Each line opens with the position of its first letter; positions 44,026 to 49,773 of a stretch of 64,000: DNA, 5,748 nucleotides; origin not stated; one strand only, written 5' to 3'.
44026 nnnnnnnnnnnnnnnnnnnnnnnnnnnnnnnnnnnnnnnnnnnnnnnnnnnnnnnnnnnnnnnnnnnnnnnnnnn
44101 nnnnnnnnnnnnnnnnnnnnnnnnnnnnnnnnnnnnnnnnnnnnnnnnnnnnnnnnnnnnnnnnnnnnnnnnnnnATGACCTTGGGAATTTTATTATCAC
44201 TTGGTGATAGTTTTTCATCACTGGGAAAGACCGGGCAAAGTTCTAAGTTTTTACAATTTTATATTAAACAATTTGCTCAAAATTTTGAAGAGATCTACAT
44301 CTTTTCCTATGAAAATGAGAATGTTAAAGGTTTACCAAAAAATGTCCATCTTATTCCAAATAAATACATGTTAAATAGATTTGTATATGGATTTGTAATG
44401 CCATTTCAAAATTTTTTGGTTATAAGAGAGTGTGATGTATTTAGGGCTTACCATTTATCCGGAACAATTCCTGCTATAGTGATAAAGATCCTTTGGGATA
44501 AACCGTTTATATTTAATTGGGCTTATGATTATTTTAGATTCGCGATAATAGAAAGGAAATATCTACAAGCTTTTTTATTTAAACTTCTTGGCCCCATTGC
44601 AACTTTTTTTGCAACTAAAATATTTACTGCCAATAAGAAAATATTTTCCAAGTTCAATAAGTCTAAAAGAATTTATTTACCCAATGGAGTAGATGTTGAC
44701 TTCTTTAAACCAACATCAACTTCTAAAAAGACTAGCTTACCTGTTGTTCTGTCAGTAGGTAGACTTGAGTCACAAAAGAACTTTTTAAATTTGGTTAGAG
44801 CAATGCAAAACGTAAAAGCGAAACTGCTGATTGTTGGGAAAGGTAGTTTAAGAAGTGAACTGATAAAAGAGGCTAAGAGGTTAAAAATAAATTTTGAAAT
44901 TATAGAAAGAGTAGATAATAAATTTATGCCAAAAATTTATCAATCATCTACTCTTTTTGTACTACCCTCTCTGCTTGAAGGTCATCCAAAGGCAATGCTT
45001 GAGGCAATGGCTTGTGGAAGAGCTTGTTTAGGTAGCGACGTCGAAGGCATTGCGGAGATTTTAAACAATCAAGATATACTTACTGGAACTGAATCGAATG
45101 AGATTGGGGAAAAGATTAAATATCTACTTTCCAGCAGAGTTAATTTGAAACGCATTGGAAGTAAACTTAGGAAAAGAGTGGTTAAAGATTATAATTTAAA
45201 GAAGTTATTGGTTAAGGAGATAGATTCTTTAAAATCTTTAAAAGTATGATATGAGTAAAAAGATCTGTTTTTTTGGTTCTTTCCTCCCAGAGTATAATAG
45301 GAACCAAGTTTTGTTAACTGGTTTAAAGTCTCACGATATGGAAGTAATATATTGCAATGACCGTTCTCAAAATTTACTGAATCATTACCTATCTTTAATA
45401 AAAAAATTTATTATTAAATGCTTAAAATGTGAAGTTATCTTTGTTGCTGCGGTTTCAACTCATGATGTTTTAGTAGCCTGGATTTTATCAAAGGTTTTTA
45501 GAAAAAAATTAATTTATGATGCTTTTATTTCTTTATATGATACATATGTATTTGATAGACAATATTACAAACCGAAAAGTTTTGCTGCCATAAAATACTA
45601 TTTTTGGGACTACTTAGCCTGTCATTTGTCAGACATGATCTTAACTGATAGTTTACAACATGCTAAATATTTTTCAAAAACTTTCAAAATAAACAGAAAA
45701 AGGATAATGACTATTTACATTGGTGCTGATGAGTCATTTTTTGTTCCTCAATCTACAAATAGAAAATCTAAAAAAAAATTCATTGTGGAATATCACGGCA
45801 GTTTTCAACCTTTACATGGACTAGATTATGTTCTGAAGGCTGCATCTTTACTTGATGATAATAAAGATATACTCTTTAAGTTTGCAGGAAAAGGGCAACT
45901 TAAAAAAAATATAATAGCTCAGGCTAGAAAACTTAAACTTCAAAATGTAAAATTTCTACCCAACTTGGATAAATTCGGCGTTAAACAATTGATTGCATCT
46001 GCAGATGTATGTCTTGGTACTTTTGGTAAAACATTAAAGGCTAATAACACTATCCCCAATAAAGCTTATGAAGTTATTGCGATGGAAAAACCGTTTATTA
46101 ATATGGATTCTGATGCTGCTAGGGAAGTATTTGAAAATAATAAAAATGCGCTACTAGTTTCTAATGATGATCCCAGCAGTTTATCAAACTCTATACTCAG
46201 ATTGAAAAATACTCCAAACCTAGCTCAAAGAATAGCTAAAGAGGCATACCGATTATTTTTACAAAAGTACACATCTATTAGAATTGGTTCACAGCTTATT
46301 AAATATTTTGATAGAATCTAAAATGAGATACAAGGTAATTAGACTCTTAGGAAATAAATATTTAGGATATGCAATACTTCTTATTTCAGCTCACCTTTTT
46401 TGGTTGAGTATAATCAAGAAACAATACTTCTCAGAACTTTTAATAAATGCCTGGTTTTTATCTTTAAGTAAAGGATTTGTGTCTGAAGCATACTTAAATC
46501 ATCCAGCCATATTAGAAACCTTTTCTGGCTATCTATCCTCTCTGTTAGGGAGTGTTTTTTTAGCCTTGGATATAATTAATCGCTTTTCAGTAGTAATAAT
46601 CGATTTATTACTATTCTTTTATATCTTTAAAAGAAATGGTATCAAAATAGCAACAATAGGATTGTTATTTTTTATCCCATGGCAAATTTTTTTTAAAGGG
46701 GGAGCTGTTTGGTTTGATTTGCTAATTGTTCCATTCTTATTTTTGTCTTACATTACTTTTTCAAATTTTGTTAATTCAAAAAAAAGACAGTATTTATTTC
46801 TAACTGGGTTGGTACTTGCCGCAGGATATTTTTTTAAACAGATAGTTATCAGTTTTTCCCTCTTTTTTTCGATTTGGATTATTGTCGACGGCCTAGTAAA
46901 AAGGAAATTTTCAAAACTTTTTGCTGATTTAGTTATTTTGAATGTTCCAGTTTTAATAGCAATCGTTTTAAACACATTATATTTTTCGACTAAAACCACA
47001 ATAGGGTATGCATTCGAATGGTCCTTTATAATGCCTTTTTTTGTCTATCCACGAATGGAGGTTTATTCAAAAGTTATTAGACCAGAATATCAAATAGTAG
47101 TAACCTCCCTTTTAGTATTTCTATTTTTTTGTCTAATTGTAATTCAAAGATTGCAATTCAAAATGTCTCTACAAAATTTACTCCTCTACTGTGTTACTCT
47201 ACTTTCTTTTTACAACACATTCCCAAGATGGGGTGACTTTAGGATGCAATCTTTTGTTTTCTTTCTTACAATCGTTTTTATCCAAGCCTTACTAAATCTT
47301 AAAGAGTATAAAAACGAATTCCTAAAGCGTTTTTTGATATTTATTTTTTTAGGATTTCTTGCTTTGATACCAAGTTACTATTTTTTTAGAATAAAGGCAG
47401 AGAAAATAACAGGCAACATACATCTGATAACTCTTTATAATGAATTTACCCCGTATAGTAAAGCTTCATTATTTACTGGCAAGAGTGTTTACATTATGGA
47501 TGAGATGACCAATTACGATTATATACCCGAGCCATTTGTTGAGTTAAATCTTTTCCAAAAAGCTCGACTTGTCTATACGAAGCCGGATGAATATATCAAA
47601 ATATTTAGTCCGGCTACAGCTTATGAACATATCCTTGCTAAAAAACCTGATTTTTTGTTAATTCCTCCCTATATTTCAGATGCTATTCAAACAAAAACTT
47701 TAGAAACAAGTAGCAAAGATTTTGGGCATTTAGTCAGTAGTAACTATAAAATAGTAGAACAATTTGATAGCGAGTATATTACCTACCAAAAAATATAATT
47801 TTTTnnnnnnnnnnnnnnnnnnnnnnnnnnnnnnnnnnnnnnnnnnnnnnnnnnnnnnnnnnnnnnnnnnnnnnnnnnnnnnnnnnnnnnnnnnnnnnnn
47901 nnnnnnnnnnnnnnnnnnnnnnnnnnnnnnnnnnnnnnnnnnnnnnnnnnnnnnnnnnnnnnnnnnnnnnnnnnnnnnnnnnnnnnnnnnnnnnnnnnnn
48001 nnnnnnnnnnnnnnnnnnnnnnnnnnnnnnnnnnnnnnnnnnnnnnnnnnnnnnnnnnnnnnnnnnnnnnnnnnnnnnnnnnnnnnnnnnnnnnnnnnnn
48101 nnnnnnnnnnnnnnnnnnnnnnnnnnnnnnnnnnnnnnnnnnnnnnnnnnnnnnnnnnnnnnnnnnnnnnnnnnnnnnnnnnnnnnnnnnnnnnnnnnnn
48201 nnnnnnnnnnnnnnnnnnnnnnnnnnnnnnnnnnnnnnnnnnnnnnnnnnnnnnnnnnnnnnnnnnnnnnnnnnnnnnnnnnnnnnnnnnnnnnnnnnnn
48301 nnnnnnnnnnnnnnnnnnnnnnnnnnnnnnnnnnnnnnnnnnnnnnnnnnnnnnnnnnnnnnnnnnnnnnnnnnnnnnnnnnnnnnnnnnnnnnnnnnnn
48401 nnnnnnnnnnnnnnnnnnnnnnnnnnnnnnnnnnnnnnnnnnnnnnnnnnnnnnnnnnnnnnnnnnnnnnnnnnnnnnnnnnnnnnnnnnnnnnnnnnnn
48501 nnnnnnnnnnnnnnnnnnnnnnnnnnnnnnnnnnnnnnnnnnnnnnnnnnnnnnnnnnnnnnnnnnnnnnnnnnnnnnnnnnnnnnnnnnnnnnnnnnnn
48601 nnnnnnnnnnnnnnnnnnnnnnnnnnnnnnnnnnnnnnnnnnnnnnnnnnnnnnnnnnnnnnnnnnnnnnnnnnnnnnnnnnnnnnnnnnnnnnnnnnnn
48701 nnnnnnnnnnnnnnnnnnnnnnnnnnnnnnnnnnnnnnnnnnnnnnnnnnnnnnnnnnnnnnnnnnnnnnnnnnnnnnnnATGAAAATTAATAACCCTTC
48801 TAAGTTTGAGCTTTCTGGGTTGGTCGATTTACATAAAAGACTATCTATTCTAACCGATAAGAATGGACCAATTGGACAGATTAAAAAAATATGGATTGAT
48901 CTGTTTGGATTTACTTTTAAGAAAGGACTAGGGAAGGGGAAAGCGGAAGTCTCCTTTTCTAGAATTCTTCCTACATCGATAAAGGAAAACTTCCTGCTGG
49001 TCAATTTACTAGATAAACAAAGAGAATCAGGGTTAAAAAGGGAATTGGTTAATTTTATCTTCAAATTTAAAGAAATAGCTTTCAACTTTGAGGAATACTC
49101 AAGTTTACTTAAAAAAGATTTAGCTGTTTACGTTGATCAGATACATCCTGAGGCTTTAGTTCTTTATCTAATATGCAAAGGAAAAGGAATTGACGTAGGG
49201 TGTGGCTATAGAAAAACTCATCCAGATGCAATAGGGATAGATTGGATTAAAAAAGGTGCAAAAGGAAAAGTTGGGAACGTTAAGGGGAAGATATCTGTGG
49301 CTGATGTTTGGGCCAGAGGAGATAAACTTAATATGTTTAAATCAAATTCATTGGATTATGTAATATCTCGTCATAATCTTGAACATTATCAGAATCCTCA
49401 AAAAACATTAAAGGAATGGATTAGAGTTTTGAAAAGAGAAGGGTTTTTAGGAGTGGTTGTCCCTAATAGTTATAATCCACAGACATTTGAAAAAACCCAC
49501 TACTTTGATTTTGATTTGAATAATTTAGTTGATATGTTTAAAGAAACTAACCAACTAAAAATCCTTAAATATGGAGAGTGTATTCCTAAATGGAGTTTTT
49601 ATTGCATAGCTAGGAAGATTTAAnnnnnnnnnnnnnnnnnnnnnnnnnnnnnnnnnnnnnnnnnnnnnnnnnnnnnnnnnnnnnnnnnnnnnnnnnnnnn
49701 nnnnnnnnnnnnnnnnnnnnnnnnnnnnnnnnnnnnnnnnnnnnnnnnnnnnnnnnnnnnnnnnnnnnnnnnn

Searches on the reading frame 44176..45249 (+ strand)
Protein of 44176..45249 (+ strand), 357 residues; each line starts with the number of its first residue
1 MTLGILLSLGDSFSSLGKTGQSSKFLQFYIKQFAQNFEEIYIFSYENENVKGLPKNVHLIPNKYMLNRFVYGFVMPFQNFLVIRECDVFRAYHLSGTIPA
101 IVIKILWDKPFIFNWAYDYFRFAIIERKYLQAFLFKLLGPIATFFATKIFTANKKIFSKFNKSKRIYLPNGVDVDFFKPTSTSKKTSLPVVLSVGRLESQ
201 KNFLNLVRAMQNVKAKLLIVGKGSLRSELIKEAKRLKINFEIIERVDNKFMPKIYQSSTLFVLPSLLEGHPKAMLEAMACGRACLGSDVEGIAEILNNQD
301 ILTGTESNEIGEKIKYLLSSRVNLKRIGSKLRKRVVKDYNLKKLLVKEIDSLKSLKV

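Call 19: search_protein_families(library=pfam, proteins=[window:44176-45249:+], max_evalue=0.01)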
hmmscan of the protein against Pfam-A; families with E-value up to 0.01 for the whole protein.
window:44176-45249:+ (357 aa): 4 families
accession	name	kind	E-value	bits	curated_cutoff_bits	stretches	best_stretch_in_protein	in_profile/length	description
PF00534.26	Glycos_transf_1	-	5.5e-27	94.8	26.4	1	182-333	9-171/172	Glycosyl transferases group 1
PF13692.12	Glyco_trans_1_4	-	1.8e-24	87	27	1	189-319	2-141/142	Glycosyl transferases group 1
PF13524.12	Glyco_trans_1_2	-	4.8e-10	40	25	1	206-342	5-136/144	Glycosyl transferase-like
PF20706.3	GT4-conflict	-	0.00098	18.6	26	1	162-305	171-327/385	Family 4 Glycosyltransferase in conflict systems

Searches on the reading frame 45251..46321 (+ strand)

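Call 19: search_protein_families(library=pfam, proteins=[window:45251-46321:+], max_evalue=0.01)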
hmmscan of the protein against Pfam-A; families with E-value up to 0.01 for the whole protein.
window:45251-46321:+ (356 aa): 4 families
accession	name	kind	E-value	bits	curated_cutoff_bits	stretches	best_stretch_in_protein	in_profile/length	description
PF00534.26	Glycos_transf_1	-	3.6e-20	72.6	26.4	1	170-334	9-171/172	Glycosyl transferases group 1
PF13692.12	Glyco_trans_1_4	-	1.3e-16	61.6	27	1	179-318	4-139/142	Glycosyl transferases group 1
PF13524.12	Glyco_trans_1_2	-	2.2e-08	34.6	25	1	203-348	11-141/144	Glycosyl transferase-like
PF23465.1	DUF7131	-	0.0076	16.5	24.1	0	293-324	15-47/57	Domain of unknown function (DUF7131)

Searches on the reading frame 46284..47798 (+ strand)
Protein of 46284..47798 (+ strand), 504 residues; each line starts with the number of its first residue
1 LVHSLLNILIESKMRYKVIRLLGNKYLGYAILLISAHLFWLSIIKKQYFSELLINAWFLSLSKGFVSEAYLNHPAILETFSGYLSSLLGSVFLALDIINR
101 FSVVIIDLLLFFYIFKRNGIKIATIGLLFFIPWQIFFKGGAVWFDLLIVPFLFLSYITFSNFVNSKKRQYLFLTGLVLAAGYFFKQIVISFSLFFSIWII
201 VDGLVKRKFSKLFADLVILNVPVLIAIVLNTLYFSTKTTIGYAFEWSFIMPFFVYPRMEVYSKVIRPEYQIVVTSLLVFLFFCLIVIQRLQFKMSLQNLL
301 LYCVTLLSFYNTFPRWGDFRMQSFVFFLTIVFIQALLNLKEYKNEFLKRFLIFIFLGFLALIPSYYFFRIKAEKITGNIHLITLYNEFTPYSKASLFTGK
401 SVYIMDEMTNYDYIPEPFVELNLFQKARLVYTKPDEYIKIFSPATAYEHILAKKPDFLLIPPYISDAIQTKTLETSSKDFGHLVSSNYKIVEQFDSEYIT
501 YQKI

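Call 19: search_protein_families(library=pfam, proteins=[window:46284-47798:+], max_evalue=0.01)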
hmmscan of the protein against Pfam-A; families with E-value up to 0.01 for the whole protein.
window:46284-47798:+ (504 aa): 0 families

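Call 42: search_protein_families(library=ncbifam, proteins=[window:46284-47798:+], max_evalue=0.001)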
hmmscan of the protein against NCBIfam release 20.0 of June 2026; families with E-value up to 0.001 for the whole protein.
window:46284-47798:+ (504 aa): 0 families

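Call 67: find_homologous_proteins(query=window:46284-47798:+)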
Query window:46284-47798:+ (504 aa): 1 proteins with E <= 0.001 among 8000 candidates.
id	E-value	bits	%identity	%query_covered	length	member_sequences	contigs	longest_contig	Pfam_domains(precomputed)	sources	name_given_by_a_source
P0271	1.1e-206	706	100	65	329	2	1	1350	-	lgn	-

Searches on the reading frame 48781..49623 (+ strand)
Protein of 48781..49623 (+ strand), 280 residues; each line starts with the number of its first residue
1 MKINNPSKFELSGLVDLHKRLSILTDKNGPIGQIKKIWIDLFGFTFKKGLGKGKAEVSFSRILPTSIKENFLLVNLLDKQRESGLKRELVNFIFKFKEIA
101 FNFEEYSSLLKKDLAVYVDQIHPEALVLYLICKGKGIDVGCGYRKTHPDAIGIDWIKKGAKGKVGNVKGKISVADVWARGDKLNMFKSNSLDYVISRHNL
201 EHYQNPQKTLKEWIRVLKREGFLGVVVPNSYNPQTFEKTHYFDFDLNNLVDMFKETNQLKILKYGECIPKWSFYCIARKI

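Call 33: search_protein_families(library=pfam, proteins=[window:48781-49623:+], max_evalue=0.001)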
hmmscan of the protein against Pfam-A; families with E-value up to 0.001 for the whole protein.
window:48781-49623:+ (280 aa): 4 families
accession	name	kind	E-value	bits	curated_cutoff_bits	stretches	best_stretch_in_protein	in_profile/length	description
PF08241.18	Methyltransf_11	-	5.8e-09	36.9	21.2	1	176-223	47-93/95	Methyltransferase domain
PF13489.12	Methyltransf_23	-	2.8e-05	24.4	27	1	134-245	24-138/164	Methyltransferase domain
PF13649.12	Methyltransf_25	-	0.00049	21.2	27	0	181-221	56-97/97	Methyltransferase domain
PF13847.12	Methyltransf_31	-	0.00066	19.8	27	0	186-229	70-113/145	Methyltransferase domain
